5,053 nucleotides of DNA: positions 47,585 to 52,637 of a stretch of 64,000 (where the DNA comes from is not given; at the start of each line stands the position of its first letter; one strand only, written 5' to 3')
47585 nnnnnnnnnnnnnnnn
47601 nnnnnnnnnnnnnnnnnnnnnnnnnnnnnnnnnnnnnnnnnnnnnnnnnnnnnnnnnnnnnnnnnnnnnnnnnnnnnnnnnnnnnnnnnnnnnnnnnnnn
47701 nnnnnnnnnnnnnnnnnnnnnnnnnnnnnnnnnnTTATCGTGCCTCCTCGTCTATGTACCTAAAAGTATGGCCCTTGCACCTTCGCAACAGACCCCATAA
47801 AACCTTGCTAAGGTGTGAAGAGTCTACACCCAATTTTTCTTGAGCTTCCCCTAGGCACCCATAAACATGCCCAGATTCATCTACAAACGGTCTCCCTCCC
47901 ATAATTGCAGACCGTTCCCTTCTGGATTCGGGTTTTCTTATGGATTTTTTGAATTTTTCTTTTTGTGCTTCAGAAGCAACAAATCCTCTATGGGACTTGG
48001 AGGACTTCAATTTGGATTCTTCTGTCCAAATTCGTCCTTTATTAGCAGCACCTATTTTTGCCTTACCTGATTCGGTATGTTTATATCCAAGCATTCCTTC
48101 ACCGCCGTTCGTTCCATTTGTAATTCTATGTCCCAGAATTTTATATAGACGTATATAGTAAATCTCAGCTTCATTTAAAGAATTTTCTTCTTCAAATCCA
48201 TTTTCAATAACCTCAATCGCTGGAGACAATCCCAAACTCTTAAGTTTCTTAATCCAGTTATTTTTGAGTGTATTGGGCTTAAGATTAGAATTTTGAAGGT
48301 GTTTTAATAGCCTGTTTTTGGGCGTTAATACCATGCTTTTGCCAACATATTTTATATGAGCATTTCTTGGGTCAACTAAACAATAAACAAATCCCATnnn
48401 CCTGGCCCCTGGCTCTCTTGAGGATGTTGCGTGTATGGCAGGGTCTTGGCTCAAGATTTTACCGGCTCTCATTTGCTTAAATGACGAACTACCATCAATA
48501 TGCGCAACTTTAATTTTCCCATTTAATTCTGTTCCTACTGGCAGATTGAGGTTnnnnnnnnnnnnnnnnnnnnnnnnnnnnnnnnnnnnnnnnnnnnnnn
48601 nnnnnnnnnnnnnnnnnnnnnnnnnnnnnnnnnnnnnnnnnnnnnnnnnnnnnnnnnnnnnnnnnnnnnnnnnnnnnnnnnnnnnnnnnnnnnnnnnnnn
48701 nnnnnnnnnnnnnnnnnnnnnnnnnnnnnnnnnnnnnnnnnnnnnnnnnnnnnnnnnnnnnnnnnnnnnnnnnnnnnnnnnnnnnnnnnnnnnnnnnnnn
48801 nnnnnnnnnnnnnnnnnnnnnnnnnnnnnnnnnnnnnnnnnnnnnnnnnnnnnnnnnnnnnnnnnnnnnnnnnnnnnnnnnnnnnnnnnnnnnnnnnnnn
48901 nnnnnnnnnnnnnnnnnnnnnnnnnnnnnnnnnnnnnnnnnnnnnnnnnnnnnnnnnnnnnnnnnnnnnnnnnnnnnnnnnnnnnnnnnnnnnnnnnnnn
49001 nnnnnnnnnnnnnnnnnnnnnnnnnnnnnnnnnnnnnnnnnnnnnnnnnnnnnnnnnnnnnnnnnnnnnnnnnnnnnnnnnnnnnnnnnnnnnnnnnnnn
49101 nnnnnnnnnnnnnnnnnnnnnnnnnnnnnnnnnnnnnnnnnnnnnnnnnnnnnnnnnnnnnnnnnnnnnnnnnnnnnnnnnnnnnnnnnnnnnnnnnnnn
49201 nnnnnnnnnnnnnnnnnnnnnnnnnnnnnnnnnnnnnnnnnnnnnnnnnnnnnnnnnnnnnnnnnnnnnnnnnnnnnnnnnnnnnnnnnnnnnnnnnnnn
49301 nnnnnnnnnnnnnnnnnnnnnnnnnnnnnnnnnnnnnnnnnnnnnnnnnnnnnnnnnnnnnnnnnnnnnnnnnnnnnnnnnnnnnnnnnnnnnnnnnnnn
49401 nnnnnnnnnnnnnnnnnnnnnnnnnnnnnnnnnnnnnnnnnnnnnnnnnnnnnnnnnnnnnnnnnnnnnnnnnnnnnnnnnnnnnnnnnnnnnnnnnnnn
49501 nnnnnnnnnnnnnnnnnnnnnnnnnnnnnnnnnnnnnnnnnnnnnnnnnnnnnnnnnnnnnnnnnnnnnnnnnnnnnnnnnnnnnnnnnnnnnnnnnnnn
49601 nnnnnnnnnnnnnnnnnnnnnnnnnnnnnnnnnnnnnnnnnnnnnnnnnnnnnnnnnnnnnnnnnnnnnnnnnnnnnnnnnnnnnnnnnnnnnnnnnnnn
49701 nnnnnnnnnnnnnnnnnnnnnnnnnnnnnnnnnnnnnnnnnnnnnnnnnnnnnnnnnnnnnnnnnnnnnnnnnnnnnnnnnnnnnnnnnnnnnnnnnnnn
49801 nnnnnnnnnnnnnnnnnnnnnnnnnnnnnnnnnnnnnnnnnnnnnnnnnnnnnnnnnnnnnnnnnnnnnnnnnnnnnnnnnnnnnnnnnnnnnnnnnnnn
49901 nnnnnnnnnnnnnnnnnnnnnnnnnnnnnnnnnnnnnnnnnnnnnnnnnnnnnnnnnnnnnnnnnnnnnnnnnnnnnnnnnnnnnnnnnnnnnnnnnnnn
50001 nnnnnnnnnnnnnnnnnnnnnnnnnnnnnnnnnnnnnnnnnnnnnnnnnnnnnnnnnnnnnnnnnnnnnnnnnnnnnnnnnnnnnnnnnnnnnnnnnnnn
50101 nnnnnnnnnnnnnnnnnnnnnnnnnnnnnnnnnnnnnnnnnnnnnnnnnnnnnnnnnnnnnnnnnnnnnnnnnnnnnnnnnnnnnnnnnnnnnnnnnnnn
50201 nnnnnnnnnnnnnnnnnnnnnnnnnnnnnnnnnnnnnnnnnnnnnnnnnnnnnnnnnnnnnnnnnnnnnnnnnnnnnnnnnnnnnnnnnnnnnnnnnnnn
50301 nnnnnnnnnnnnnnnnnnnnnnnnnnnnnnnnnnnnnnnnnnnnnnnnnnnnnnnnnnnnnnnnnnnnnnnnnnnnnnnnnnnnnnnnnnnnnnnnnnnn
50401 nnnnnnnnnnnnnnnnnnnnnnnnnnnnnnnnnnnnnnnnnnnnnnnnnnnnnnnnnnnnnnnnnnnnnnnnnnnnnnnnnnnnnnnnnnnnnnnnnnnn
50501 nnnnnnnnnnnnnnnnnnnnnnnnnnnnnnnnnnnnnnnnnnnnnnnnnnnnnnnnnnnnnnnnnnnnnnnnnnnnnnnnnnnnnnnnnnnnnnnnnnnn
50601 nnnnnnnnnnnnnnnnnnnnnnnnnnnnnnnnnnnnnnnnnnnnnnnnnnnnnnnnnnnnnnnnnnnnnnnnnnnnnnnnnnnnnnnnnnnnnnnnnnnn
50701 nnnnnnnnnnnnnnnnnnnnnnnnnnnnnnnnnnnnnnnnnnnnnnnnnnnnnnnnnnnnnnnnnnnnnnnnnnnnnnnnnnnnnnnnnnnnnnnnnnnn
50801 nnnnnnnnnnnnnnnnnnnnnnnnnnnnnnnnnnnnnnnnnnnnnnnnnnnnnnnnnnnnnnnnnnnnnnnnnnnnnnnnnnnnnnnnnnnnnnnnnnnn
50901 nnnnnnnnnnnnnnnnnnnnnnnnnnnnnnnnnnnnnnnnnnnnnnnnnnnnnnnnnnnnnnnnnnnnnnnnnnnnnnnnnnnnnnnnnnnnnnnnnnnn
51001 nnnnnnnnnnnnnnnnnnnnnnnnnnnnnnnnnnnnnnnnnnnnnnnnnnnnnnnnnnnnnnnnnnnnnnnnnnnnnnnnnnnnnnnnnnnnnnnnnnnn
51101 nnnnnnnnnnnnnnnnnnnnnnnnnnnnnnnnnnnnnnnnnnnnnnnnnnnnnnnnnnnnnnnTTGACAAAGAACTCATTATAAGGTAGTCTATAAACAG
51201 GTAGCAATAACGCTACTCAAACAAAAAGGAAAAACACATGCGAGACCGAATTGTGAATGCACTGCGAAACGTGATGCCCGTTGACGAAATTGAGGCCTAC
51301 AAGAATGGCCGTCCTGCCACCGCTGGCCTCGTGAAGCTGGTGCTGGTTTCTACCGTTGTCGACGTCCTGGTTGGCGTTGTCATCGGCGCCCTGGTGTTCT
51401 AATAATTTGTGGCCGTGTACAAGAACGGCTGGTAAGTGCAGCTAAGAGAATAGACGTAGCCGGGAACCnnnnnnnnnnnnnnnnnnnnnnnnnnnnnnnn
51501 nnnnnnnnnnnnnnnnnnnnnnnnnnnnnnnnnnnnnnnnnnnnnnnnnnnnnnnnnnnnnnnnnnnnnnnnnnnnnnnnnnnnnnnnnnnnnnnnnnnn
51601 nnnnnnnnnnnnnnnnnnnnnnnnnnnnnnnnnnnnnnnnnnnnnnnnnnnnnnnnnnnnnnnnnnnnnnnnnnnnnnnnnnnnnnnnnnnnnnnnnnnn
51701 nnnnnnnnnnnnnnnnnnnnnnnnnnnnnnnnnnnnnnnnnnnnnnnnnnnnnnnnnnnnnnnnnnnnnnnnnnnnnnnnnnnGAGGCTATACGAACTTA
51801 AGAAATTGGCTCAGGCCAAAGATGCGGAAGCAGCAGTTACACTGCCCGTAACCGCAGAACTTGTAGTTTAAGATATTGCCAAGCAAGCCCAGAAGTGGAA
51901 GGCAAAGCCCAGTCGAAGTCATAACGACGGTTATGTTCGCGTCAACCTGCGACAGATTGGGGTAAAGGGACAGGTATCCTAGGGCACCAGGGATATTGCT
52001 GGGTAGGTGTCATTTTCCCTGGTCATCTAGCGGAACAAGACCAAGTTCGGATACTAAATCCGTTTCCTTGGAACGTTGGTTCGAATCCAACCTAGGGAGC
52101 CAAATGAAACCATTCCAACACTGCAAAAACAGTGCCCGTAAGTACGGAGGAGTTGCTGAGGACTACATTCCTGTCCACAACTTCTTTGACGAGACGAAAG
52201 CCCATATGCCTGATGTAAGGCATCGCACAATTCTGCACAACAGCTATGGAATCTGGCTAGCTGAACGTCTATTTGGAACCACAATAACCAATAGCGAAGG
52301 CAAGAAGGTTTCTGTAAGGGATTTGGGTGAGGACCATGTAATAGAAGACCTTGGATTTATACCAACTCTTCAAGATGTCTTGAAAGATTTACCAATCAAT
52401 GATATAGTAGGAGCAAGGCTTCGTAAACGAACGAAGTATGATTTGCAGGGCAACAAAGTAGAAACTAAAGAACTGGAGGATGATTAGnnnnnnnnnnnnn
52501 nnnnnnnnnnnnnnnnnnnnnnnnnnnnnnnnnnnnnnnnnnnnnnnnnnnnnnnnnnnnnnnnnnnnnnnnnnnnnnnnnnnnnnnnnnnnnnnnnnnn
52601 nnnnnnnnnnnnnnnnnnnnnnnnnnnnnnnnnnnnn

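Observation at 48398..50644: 748-aa protein joining an mCpol/GGDEF-like palm domain to two GNAT domains at the head of the late block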

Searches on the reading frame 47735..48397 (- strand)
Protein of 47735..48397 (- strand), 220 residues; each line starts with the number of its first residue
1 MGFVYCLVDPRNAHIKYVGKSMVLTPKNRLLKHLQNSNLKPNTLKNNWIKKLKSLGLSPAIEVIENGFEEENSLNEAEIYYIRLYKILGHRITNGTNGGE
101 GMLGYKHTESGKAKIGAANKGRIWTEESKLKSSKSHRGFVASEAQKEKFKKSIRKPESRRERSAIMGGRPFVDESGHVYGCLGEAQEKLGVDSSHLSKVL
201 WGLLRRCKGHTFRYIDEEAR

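Call 4: search_protein_families(library=phrogs, proteins=[window:47735-48397:-], max_evalue=0.01)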
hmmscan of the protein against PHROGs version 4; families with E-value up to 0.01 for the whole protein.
window:47735-48397:- (220 aa): 6 families
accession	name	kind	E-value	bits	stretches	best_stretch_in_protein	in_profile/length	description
phrog_314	-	DNA, RNA and nucleotide metabolism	3.8e-14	53.5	1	1-217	178-390/574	homing endonuclease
phrog_5356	-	unknown function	7.1e-09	36.4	1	3-110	17-120/255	-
phrog_7168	-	DNA, RNA and nucleotide metabolism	2.9e-05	24.7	1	1-148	1-144/284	homing endonuclease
phrog_20162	-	DNA, RNA and nucleotide metabolism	8.3e-05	23.9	1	157-219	19-86/88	HNH endonuclease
phrog_34622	-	unknown function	0.0024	18.7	1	174-216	11-53/189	-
phrog_655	-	DNA, RNA and nucleotide metabolism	0.0086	17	0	98-159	138-192/343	homing endonuclease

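Call 11: search_protein_families(library=pfam, proteins=[window:47735-48397:-], max_evalue=0.01)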
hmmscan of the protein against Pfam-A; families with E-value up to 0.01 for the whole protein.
window:47735-48397:- (220 aa): 3 families
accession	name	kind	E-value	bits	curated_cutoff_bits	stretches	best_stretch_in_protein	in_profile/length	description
PF01541.30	GIY-YIG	-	9.4e-05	23.1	22.6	1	1-86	1-73/78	GIY-YIG catalytic domain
PF22083.2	I-HmuI_NUMOD-like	-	0.00099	19.1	27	1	175-213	6-46/46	DNA endonuclease I-HmuI-like, NUMOD-like domain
PF07460.16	NUMOD3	-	0.0098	16.2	20.4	0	104-121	1-18/37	NUMOD3 motif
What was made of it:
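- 47133..48397 (-): Insertion that splits the pair. It holds a GIY-YIG/NUMOD homing endonuclease (47735-48397) and a 200-aa ORF (47133-47735) with N-terminal TM segment(s) and an HEFSH motif. It is not part of the conserved system. Pfam and PHROG hits for the endonuclease (calls 4, 11).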

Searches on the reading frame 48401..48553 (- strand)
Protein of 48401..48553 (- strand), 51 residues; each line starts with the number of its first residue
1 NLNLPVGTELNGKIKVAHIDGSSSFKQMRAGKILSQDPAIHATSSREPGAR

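Call 42: find_homologous_proteins(query=A2, max_evalue=0.01)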
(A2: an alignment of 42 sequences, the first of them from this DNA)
Query A2 (42 sequences): 254 candidates shared short words with the query, none scored E <= 0.01.
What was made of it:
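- Tried and rejected: I treat it as a prefilter failure and a wasted search (call 42).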

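Call 50: search_protein_representatives(alignment_id=A2)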
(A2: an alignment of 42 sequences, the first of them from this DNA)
Query: 42 sequences, 58 profile positions. Proteins with E-value up to 0.001 (for the whole library): 376; up to 1e-10: 192; up to 1e-30: 0. The best 150 are listed.
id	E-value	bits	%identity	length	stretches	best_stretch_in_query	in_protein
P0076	1.0e-26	108.6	-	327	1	1-58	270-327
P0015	7.8e-25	102.7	-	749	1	2-58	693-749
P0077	9.0e-25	102.5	-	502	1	1-58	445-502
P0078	9.8e-25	102.3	-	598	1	1-58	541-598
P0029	2.1e-24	101.2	-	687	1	2-58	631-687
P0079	5.3e-24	100.0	-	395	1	1-58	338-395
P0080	1.4e-23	98.7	-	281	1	3-58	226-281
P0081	2.4e-23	97.9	-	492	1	2-58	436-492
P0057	2.4e-23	97.9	-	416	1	1-57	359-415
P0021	5.4e-23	96.8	-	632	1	1-58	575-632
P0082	5.4e-23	96.8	-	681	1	3-58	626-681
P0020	6.0e-23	96.6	-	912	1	2-58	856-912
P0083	7.3e-23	96.3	-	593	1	2-58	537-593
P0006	7.9e-23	96.2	-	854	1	1-58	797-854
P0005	1.2e-22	95.7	-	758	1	1-58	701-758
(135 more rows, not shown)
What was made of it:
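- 48401..48553 (-): Conserved C-terminal tail (aa 698-748): a beta-hairpin, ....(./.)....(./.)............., followed by the terminal motif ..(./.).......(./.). It is a presumed anchoring or partner-binding module. A profile search of 1.84 billion representatives gave 376 hits, and in the 150 best listed the match almost always ends at the protein's C-terminus (call 50).
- Tried and rejected: The exhaustive HMMER search then worked (call 50).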

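Call 54: search_protein_families(library=pfam, alignment_id=A3, max_evalue=0.001)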
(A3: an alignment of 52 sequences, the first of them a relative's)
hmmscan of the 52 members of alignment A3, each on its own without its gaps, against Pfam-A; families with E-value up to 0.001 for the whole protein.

A. member 1, P0174 (1107 aa): 2 families
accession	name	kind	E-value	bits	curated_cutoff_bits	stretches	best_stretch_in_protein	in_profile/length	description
PF18182.6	mCpol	-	1.6e-14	54.7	26.4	1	5-117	1-113/114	minimal CRISPR polymerase domain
PF22335.1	Cas10-Cmr2_palm2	-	0.00016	22.2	27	1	6-101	5-105/133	Cas10/Cmr2, second palm domain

B. families by the number of members that match (of 52 scanned): 11 families
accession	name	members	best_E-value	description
PF18182.6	mCpol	42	8.1e-18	minimal CRISPR polymerase domain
PF18905.5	DUF5661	9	2.3e-10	Protein of unknown function (DUF5661)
PF00583.31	Acetyltransf_1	7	3.8e-14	Acetyltransferase (GNAT) family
PF13508.13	Acetyltransf_7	4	4.3e-14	Acetyltransferase (GNAT) domain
PF02195.25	ParB_N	4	5.9e-07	ParB N-terminal domain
PF22335.1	Cas10-Cmr2_palm2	4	3.1e-06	Cas10/Cmr2, second palm domain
PF14542.12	Acetyltransf_CG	2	1e-09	GCN5-related N-acetyl-transferase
PF13673.13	Acetyltransf_10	1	9e-12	Acetyltransferase (GNAT) domain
PF24585.1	YunG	1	0.00011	YunG protein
PF11697.13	DUF3293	1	0.00025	Protein of unknown function (DUF3293)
PF13880.12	Acetyltransf_13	1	0.00025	ESCO1/2 acetyl-transferase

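Call 91: search_solved_structures(query=A2, max_evalue=10)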
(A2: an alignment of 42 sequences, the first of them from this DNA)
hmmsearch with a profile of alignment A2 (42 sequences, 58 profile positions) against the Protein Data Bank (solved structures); distinct sequences matched with E-value up to 10: 4.
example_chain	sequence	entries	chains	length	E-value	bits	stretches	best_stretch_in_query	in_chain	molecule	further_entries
7zqz_A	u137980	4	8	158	0.54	13.4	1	13-48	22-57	Cytochrome c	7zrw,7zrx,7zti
6hih_A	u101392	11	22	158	0.55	13.4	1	13-48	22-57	Cytochrome c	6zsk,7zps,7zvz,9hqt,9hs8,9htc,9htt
9htv_A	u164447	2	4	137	1.1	12.5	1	14-48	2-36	Cytochrome c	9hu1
7zs4_A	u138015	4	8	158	1.2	12.3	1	13-48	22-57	Cytochrome c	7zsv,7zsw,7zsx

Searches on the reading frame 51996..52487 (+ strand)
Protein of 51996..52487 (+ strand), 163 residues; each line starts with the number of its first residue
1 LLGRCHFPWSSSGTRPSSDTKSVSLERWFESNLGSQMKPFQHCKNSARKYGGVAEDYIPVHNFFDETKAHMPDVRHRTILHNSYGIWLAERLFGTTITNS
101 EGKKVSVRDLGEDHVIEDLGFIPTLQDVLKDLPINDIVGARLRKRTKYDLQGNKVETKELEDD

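Call 11: search_protein_families(library=pfam, proteins=[window:51996-52487:+], max_evalue=0.01)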
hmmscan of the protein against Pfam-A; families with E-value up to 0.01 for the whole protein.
window:51996-52487:+ (163 aa): 1 family
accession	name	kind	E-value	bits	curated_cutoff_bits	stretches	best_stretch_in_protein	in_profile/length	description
PF21866.1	DUF6915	-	2.7e-40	137.1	27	1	37-135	1-99/102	Domain of unknown function (DUF6915)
